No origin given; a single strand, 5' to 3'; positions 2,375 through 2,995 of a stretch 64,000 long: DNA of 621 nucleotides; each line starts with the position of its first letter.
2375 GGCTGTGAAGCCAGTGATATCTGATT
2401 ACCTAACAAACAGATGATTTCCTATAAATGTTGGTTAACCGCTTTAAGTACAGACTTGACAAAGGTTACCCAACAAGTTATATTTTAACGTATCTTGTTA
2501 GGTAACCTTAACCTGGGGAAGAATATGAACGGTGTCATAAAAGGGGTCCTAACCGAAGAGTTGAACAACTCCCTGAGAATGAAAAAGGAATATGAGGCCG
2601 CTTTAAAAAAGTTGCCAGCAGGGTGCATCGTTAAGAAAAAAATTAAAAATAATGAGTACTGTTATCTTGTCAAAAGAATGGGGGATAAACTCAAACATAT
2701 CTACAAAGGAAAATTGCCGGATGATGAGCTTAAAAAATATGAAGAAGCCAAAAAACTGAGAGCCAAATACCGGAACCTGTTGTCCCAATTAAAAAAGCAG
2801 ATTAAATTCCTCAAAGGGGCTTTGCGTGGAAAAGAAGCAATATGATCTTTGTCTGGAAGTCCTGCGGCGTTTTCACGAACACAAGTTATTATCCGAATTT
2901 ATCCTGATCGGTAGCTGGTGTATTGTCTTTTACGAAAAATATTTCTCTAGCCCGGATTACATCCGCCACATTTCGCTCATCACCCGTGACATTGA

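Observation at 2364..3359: Two-gene overlapping module: a small coiled-coil partner plus an NTase-fold protein, behind an operator-flanked promoter, in a mobile-element junkyard. Candidate novel toxin-antitoxin or abortive-infection-like system.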

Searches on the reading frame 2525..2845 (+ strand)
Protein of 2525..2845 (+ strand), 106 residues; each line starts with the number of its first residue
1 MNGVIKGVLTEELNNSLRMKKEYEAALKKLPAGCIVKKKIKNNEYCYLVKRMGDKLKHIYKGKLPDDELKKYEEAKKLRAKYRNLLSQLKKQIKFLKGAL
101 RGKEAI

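Call 3: search_protein_families(library=pfam, proteins=[window:2525-2845:+], max_evalue=1)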
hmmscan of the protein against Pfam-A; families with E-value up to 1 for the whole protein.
window:2525-2845:+ (106 aa): 2 families
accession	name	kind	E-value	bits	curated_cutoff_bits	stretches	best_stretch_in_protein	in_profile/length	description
PF10023.15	Aminopep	-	0.043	13.6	25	1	35-91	200-259/322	Putative aminopeptidase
PF10444.14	Nbl1_Borealin_N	-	0.14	12.2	24.4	0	74-94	16-36/57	Nbl1 / Borealin N terminal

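Call 4: search_protein_families(library=ncbifam, proteins=[window:2525-2845:+], max_evalue=1)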
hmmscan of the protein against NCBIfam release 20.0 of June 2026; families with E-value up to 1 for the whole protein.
window:2525-2845:+ (106 aa): 3 families
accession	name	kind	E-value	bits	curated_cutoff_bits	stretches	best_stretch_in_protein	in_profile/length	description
TIGR01280.1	xseB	equivalog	0.035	14.2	35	1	66-94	24-52/57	exodeoxyribonuclease VII small subunit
NF002140.0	PRK00977.1-4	equivalog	0.048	13.5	71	1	67-98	35-66/81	exodeoxyribonuclease VII small subunit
NF037998.2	RND_1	equivalog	0.28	8.7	400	1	8-97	1041-1116/1237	protein translocase SecDF, variant type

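Call 5: search_protein_families(library=padloc, proteins=[window:2525-2845:+], max_evalue=1)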
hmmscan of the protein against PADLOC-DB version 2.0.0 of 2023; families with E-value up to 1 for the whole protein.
window:2525-2845:+ (106 aa): 0 families

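Call 7: find_homologous_proteins(query=window:2525-2845:+)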
Query window:2525-2845:+ (106 aa): 432 proteins with E <= 0.001 among 456 candidates; the best 120 are listed.
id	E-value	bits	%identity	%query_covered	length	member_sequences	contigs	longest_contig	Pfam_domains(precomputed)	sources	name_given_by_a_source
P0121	5.2e-59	214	100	100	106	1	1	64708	-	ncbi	-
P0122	5.3e-50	186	86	100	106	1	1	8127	-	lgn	-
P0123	4.3e-49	183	86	100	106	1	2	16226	-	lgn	-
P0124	3.6e-48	180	84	100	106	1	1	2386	PF20586.4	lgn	-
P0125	3.2e-47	177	83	100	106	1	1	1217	-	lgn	-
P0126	1.6e-45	171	81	100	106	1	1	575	-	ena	-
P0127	2.1e-45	171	82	100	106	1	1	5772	-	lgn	-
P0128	3.7e-45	170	80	100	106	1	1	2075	PF20586.4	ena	-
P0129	4.1e-45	170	78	100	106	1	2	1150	PF20586.4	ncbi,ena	-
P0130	1.3e-44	168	78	100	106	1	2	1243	-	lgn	-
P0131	1.4e-43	165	78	100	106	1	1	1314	PF20586.4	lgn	-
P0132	2.3e-43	164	78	100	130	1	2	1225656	PF20586.4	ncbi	ncbi:MAG: hypothetical protein AB7S78_12670 [Candidatus Omnitrophota bacterium]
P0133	2.4e-43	164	81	100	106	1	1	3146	-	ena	-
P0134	8.7e-43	162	79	100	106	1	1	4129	-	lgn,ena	-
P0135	8.9e-43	162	75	100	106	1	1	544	PF20586.4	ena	-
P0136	1.4e-42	162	78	100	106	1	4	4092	PF20586.4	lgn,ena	-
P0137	3.2e-42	161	77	100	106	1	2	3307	PF20586.4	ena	-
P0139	4.9e-42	160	79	100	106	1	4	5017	PF20586.4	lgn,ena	-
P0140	7.9e-42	159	77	100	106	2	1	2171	PF20586.4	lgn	-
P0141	2.3e-41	158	74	100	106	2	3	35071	PF20586.4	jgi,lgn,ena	-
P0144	1.0e-40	156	71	100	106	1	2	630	PF20586.4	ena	-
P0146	1.4e-40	155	71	100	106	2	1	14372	PF20586.4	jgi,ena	-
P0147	2.8e-40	154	72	100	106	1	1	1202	PF20586.4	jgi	jgi:hypothetical protein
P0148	3.1e-40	154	70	100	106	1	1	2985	PF20586.4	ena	-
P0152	3.8e-40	154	75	100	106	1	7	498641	PF20586.4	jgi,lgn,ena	-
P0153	5.1e-40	154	74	100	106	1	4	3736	PF20586.4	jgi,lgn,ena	-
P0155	5.7e-40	153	69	100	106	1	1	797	PF20586.4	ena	-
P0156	7.9e-40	153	70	100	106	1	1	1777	PF20586.4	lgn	-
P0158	9.4e-40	153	73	100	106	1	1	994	PF20586.4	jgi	-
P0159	9.4e-40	153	68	100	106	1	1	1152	PF20586.4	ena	-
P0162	1.3e-39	152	74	100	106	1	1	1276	PF20586.4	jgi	-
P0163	1.4e-39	152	71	100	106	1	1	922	PF20586.4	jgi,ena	-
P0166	2.0e-39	152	70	100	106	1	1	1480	PF20586.4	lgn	-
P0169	2.2e-39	151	75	100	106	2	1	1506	PF20586.4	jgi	-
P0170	2.4e-39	151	72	100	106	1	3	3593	PF20586.4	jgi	jgi:hypothetical protein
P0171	2.4e-39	151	71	100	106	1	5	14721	PF20586.4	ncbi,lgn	-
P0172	2.5e-39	151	68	100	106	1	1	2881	PF20586.4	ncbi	-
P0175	3.6e-39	151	69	100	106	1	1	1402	PF20586.4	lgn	-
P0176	3.7e-39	151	71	100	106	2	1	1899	PF20586.4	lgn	-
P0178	4.0e-39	151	69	100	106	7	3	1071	PF20586.4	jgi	jgi:hypothetical protein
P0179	4.2e-39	151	72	100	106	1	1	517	PF20586.4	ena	-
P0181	4.7e-39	150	68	100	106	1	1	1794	PF20586.4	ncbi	-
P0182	4.9e-39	150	71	100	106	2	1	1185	PF20586.4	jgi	-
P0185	6.7e-39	150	71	100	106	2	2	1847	PF20586.4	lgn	-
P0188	8.5e-39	150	70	100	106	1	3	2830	PF20586.4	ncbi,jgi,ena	-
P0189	9.7e-39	149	69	100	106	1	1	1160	PF20586.4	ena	-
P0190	1.1e-38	149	73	100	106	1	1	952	PF20586.4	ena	-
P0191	1.1e-38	149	74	100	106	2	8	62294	PF20586.4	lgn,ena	-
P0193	1.3e-38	149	70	100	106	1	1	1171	PF20586.4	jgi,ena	-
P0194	1.4e-38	149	73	97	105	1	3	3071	PF20586.4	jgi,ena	-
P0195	1.4e-38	149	69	100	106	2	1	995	PF20586.4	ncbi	-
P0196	1.6e-38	149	69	100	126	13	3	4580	PF20586.4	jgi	-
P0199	1.9e-38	149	72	99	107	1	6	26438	PF20586.4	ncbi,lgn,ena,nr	ncbi:MAG: hypothetical protein ISS47_03135 [Candidatus Omnitrophica bacterium]|nr:hypothetical prote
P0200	2.0e-38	148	70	100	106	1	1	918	PF20586.4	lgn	-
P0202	2.1e-38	148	71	100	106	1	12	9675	PF20586.4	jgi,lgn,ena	-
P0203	2.1e-38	148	69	100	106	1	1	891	PF20586.4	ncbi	-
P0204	2.2e-38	148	69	100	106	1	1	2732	PF20586.4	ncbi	-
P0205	2.4e-38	148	68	100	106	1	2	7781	PF20586.4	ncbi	-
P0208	2.9e-38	148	73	100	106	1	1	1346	PF20586.4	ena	-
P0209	3.3e-38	148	69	100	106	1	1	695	PF20586.4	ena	-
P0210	3.4e-38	148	71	100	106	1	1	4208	PF20586.4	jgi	-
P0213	4.8e-38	147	70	100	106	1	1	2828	PF20586.4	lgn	-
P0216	5.3e-38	147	72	100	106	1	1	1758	PF20586.4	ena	-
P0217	5.4e-38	147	72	100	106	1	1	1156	PF20586.4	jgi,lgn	-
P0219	5.6e-38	147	68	100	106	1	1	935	PF20586.4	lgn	-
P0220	5.7e-38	147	70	100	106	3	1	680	PF20586.4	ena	-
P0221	5.8e-38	147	68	100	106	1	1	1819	PF20586.4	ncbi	-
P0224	7.4e-38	147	72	100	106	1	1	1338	PF20586.4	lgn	-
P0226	7.6e-38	147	71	100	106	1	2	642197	PF20586.4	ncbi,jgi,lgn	jgi:parvulin-like peptidyl-prolyl isomerase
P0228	8.2e-38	146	73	100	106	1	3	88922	PF20586.4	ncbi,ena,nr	ncbi:MAG: hypothetical protein ISS43_00375 [Candidatus Omnitrophica bacterium]|nr:hypothetical prote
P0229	8.7e-38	146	70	100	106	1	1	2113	PF20586.4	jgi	jgi:hypothetical protein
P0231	8.9e-38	146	71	100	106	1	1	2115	PF20586.4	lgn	-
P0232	9.0e-38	146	67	100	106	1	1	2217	PF20586.4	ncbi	-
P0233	9.0e-38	146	67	100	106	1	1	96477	PF20586.4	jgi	-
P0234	9.2e-38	146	71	100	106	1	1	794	PF20586.4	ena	-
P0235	1.0e-37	146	70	100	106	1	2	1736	PF20586.4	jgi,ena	-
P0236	1.1e-37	146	68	100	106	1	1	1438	PF20586.4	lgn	-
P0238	1.1e-37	146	69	100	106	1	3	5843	PF20586.4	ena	-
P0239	1.2e-37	146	67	100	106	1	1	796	PF20586.4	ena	-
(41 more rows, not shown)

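Call 12: search_protein_families(library=pfam, alignment_id=A2, max_evalue=0.1)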
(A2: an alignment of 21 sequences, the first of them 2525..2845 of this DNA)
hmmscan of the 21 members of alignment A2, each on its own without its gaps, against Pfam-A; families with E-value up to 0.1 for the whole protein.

A. member 1, window:2525-2845:+ (106 aa): 1 family
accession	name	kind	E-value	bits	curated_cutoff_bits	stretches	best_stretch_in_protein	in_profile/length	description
PF10023.15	Aminopep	-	0.043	13.6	25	1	35-91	200-259/322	Putative aminopeptidase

B. families by the number of members that match (of 21 scanned): 16 families
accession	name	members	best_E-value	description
PF04136.21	COG3_N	11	8.9e-05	Conserved oligomeric Golgi complex subunit 3, N-terminal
PF18660.6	Tsi6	5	0.0023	Tsi6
PF10444.14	Nbl1_Borealin_N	2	0.052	Nbl1 / Borealin N terminal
PF20277.3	CTD11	1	0.0035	C-terminal domain 11 of the ABC-three component (ABC-3C) systems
PF04380.18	BMFP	1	0.0082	Membrane fusogenic activity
PF17209.9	Hfq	1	0.016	Hfq protein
PF13356.12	Arm-DNA-bind_3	1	0.016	Arm DNA-binding domain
PF21918.1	cas_Cpf1_2nd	1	0.024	CRISPR-associated endonuclease Cpf1 REC2 domain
PF02609.21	Exonuc_VII_S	1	0.036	Exonuclease VII small subunit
PF19312.4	NtrY_N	1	0.039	NtrY N-terminal region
PF10023.15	Aminopep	1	0.043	Putative aminopeptidase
PF05974.18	DUF892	1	0.052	Domain of unknown function (DUF892)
PF02413.22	Caudo_TAP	1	0.054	Caudovirales tail fibre assembly protein, lambda gpK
PF12729.13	4HB_MCP_1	1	0.082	Four helix bundle sensory module for signal transduction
PF01649.23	Ribosomal_S20p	1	0.083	Ribosomal protein S20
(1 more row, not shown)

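Call 20: predict_structure(alignment_id=A2)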
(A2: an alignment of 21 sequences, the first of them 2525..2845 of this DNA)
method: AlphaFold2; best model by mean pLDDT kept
length: 106 residues; sequences in the alignment: 21
mean_pLDDT: 81.2   pTM: 0.59
mean pLDDT of the five models: 81.2, 77.9, 77.4, 76.5, 75.7
residues with pLDDT >= 90: 11; 70-90: 85; 50-70: 8; < 50: 2
segments of 3 or more residues with pLDDT < 50: none
pLDDT, mean of each block of 10 residues (from residue 1): 71 89 87 78 79 82 79 85 90 87 56
secondary structure, 60 per line:
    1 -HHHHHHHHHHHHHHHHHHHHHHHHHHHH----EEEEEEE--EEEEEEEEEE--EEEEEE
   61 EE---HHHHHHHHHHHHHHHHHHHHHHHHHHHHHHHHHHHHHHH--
elements in order: H2-29 E34-40 E43-52 E55-62 H66-104
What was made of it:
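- On AbiEi / COG5340 antitoxin: A is 106 aa with a helix, sheet, helix layout (call 20).
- Checked: The model shows a helical hairpin carrying a three-stranded beta-sheet (call 20).
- A has a mixed alpha/beta fold, not the all-alpha HEPN fold (call 20).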

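Call 22: search_protein_families(library=pfam, proteins=[P0124, P0132, P0226], max_evalue=10)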
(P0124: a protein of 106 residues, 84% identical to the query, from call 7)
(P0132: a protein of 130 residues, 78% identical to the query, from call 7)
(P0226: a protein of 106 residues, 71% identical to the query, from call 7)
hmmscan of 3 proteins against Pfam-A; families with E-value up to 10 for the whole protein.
P0124 (106 aa): 4 families
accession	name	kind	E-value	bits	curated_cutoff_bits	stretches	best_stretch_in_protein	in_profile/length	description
PF20277.3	CTD11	-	0.0035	18.3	27.7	1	35-106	38-105/138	C-terminal domain 11 of the ABC-three component (ABC-3C) systems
PF18145.6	SAVED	-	0.2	11.8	26.2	1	40-92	89-140/190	SMODS-associated and fused to various effectors sensor domain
PF01778.22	Ribosomal_L28e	-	0.64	11.1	33.2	1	45-101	46-102/115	Ribosomal L28e protein family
PF03961.19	FapA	-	0.86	9.6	31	1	50-103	177-229/272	Flagellar Assembly Protein A beta solenoid domain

P0132 (130 aa): 3 families
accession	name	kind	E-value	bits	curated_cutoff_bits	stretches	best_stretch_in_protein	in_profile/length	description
PF05974.18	DUF892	-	0.052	14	23.7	1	90-123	25-57/159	Domain of unknown function (DUF892)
PF01649.23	Ribosomal_S20p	-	0.083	14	29.5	1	90-126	4-40/83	Ribosomal protein S20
PF17082.10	Spc29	-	0.21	11.8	31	1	42-113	21-92/245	Spindle Pole Component 29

P0226 (106 aa): 2 families
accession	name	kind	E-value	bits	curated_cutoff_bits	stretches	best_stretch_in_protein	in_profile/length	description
PF04136.21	COG3_N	-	0.0023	18.3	27.9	1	10-94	62-138/147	Conserved oligomeric Golgi complex subunit 3, N-terminal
PF18660.6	Tsi6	-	0.093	13.3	26.9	1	81-104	21-44/83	Tsi6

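Call 36: find_encoding_contigs(protein=P0122, flank=5000, max_places=3)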
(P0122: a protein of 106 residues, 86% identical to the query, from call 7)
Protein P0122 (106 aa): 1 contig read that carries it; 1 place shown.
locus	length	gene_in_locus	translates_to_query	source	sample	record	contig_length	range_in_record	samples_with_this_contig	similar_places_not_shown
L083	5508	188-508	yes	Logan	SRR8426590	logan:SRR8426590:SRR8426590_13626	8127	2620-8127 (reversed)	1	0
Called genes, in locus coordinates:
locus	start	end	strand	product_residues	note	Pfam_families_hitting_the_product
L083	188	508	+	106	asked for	-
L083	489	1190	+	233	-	PF12281:NTP_transf_8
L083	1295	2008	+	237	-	PF08843:AbiEii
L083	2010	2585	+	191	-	PF24250:HVO_2718 (weak), PF12844:HTH_19 (weak), PF13560:HTH_31, PF01381:HTH_3, PF13443:HTH_26 (weak)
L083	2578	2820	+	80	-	-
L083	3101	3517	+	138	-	-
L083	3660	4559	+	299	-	-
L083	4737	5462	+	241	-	-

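Call 70: find_related_loci(query=A2, collection=metagenome_contigs, flank=2500)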
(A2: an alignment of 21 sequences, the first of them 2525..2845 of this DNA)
Query A2 (106 aa) in metagenome_contigs; peptide patterns used: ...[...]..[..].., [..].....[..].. (x = any residue, [..] = any of these).
391 stretches matched a pattern; 319 encode a relative of the query (tblastn E <= 1e-3); the best 80 are kept; 80 distinct loci.
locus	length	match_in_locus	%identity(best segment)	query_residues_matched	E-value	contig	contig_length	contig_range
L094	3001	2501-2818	71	1-106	2e-48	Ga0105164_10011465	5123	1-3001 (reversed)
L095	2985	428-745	70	1-106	2e-47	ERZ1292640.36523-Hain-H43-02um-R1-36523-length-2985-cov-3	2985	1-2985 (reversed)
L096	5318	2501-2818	75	1-106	3e-47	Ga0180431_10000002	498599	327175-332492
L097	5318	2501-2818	74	1-106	3e-47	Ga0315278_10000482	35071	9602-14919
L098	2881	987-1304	68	1-106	6e-46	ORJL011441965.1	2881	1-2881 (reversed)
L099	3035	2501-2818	69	1-106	7e-46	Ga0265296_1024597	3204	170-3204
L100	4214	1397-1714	69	1-106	1e-45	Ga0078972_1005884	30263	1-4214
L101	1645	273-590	71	1-106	3e-46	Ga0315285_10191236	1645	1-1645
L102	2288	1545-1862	68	1-106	2e-45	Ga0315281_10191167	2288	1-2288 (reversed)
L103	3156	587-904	70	1-106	5e-45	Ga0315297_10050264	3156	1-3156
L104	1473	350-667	70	1-106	3e-46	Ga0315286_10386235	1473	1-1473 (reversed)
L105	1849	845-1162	72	1-106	9e-46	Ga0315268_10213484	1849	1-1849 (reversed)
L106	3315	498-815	69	1-106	3e-45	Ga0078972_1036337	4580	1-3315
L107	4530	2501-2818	69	1-106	3e-45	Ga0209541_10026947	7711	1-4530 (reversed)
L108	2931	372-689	69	1-106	2e-45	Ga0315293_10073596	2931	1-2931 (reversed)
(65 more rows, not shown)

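Call 84: search_protein_representatives(alignment_id=A2)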
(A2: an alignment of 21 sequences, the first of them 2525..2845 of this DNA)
Query: 21 sequences, 106 profile positions. Proteins with E-value up to 0.001 (for the whole library): 488; up to 1e-10: 139; up to 1e-30: 11. The best 150 are listed.
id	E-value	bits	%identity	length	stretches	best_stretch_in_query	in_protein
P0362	3.7e-50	184.9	-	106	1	1-106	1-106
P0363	6.8e-41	155.1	-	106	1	1-106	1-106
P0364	4.6e-38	146.0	-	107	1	2-106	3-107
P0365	1.3e-37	144.6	-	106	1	1-106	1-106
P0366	6.3e-37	142.4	-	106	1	1-106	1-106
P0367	2.4e-36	140.5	-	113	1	1-81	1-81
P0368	1.6e-35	137.8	-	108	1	4-104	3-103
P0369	1.5e-32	128.3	-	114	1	4-103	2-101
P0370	6.0e-31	123.1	-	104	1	5-106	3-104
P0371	8.8e-31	122.6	-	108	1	4-104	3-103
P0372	9.5e-31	122.5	-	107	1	4-104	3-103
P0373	2.0e-30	121.5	-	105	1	4-105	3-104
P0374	4.6e-30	120.3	-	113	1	5-103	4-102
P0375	1.9e-29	118.3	-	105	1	3-106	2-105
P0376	6.0e-29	116.7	-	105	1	5-106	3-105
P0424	1.3e-15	73.8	-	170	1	6-103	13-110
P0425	1.9e-15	73.3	-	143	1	5-103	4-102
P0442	1.4e-13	67.3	-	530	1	20-98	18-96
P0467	2.2e-12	63.5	-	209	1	4-103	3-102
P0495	7.3e-11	58.5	-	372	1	20-101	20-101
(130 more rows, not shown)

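Call 85: search_protein_families(library=pfam, proteins=[P0442, P0495, P0467, P0424, P0425], max_evalue=0.01)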
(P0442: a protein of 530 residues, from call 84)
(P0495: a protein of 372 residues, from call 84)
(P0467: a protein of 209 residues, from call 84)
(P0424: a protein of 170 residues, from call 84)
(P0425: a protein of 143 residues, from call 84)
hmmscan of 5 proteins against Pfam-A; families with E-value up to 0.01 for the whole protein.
P0442 (530 aa): 5 families
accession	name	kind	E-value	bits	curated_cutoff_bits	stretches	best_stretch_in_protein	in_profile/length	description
PF13377.12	Peripla_BP_3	-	5.2e-29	101.9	26.5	1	251-419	3-167/167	Periplasmic binding protein-like domain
PF12833.13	HTH_18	-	2.6e-19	69.7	33.6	1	450-526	2-78/80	Helix-turn-helix domain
PF00165.29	HTH_AraC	-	3.4e-13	49.8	26.6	2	488-526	1-41/42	Bacterial regulatory helix-turn-helix proteins, AraC family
PF01381.28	HTH_3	-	0.0056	17.1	23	0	441-467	7-33/55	Helix-turn-helix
PF13545.12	HTH_Crp_2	-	0.0074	16.7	27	0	439-465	18-44/70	Crp-like helix-turn-helix domain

P0495 (372 aa): 3 families
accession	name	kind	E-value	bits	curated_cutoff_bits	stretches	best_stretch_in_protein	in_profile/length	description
PF12833.13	HTH_18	-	5.2e-20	72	33.6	1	288-365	1-78/80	Helix-turn-helix domain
PF00165.29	HTH_AraC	-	7e-16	58.4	26.6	2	327-365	1-41/42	Bacterial regulatory helix-turn-helix proteins, AraC family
PF13377.12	Peripla_BP_3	-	1.1e-06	29.3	26.5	1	207-258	117-167/167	Periplasmic binding protein-like domain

P0467 (209 aa): 4 families
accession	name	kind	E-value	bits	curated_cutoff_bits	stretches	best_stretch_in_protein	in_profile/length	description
PF01909.29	NTP_transf_2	-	1.9e-17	63.9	21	1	121-208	1-92/93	Nucleotidyltransferase domain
PF18765.7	Polbeta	-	1.6e-13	51.1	26.9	1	125-206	4-84/93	Polymerase beta, Nucleotidyltransferase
PF22600.2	MTPAP-like_central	-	0.0003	21.3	27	1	101-171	13-71/139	Poly(A) RNA polymerase, mitochondrial-like, central palm domain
PF14792.12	DNA_pol_B_palm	-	0.0072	17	25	0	115-164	8-53/113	DNA polymerase beta palm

P0424 (170 aa): 0 families

P0425 (143 aa): 0 families
